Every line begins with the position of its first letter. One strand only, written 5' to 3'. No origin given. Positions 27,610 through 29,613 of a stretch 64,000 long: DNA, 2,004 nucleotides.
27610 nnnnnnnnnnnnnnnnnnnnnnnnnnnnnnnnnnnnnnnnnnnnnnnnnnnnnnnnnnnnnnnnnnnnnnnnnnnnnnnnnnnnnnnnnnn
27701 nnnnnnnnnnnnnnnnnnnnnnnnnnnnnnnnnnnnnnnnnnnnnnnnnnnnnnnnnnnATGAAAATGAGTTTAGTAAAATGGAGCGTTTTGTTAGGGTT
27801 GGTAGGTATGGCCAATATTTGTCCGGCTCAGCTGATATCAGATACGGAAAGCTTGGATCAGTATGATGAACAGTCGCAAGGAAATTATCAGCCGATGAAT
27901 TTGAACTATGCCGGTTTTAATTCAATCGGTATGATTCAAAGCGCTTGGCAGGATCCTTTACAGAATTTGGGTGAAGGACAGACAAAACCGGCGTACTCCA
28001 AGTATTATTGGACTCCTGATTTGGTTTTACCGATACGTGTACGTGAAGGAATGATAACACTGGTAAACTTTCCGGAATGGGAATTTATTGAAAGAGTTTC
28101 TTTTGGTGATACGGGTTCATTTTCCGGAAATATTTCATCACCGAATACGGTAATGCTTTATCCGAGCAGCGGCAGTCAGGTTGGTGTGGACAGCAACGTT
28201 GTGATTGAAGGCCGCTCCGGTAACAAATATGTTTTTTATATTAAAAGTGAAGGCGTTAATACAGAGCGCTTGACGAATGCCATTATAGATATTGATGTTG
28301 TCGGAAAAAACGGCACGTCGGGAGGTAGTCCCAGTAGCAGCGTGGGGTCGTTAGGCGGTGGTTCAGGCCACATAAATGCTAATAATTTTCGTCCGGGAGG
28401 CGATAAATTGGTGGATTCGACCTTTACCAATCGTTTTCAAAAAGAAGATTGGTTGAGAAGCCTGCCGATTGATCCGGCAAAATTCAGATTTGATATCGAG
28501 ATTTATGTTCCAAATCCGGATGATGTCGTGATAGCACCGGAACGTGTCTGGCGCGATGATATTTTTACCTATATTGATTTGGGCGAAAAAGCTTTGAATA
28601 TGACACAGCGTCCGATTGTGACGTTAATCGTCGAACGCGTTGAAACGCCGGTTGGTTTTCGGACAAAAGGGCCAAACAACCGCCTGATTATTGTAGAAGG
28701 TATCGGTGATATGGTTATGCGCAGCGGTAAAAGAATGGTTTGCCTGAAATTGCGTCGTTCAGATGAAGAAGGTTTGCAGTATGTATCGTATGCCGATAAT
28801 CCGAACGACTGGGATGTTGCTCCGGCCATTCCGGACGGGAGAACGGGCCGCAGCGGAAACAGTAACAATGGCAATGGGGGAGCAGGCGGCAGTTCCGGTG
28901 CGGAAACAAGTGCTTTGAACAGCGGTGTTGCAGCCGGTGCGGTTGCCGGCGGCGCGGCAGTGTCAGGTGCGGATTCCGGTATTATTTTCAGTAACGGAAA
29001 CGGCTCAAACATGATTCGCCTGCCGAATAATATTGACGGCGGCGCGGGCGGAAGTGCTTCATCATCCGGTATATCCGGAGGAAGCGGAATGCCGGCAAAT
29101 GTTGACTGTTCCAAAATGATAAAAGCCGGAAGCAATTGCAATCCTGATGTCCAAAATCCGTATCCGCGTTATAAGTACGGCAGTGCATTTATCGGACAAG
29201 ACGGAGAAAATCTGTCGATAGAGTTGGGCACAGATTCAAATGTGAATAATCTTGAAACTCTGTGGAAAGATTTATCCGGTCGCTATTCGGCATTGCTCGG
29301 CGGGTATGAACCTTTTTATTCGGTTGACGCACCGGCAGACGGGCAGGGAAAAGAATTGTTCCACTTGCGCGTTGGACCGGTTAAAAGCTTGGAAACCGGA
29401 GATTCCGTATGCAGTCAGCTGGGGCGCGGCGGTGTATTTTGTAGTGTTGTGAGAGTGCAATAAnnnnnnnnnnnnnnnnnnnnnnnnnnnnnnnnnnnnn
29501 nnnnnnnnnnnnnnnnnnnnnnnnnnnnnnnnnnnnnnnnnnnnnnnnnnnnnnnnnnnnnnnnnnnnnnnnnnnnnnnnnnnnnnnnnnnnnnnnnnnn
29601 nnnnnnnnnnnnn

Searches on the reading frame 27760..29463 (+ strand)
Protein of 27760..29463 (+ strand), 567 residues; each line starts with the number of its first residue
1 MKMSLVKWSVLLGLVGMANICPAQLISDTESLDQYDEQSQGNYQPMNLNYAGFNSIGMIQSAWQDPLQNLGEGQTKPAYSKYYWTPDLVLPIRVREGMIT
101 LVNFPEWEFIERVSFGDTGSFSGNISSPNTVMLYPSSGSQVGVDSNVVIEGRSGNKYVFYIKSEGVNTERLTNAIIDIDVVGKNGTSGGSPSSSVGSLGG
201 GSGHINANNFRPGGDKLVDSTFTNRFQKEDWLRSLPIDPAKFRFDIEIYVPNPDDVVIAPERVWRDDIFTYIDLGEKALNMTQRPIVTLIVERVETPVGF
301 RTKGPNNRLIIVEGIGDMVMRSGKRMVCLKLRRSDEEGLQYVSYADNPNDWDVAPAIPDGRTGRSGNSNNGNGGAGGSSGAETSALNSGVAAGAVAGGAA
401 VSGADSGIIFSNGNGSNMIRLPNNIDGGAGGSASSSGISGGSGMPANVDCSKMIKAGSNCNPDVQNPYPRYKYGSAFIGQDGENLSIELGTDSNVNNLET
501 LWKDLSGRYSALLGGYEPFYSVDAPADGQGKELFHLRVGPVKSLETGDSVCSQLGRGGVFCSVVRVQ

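Call 5: search_protein_families(library=pfam, proteins=[window:27760-29463:+], max_evalue=0.01)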
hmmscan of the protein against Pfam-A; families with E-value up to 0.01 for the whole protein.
window:27760-29463:+ (567 aa): 2 families
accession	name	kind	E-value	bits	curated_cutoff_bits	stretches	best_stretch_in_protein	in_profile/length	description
PF03524.21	CagX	-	3.5e-11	43.7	34.2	1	80-329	4-195/198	Conjugal transfer protein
PF05036.18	SPOR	-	0.00026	21.7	21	1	487-565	7-76/76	SPOR domain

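Call 37: search_protein_families(library=ncbifam, proteins=[window:27760-29463:+], max_evalue=0.1)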
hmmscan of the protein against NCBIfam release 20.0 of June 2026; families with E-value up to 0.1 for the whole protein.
window:27760-29463:+ (567 aa): 1 family
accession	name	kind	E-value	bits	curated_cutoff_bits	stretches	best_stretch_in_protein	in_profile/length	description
TIGR02781.1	VirB9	equivalog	2.6e-06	27.3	217.7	1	85-165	36-111/248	P-type conjugative transfer protein VirB9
